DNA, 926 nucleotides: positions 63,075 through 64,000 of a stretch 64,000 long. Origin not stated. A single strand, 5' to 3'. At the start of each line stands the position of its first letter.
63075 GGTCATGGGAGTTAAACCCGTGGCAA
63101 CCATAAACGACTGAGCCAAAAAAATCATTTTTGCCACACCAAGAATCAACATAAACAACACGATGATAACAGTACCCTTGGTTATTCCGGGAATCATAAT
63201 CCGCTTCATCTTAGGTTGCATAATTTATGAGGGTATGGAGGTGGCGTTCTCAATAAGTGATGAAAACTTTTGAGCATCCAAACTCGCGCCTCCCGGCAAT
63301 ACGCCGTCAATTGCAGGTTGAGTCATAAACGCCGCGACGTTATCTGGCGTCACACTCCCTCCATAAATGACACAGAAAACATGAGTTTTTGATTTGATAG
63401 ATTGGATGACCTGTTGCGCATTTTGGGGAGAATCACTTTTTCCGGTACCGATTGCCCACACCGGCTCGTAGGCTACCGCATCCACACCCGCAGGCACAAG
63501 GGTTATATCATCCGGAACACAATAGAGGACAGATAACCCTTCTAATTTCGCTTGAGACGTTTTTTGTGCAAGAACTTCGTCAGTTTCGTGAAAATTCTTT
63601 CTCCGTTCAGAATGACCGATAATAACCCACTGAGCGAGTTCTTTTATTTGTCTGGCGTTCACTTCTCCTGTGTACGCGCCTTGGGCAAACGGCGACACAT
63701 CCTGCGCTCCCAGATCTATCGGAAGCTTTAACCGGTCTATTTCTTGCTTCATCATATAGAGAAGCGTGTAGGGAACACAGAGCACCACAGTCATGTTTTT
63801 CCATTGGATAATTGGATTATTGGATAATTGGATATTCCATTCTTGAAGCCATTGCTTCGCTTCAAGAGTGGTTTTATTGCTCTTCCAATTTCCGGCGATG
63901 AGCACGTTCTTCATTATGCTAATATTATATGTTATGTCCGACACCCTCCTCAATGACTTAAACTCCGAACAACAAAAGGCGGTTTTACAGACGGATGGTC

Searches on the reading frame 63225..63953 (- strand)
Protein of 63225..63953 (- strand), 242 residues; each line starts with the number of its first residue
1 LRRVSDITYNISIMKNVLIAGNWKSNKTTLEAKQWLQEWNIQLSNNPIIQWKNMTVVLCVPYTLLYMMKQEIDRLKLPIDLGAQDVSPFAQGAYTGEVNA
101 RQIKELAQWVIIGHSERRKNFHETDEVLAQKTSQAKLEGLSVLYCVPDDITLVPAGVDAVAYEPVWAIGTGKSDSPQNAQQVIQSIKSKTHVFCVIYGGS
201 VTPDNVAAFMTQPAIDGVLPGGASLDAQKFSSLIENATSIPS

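Call 70: search_protein_families(library=pfam, proteins=[window:63225-63953:-], max_evalue=0.001)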
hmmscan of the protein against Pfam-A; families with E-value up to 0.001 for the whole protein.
window:63225-63953:- (242 aa): 1 family
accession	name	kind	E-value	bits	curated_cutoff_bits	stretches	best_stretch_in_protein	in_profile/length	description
PF00121.24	TIM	-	6.5e-61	206.4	20.1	1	18-236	2-244/245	Triosephosphate isomerase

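Call 86: find_encoding_contigs(protein=window:63225-63953:-, flank=10000, max_places=1)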
Protein window:63225-63953:- (242 aa): no gene with exactly this product is on record in the collection.
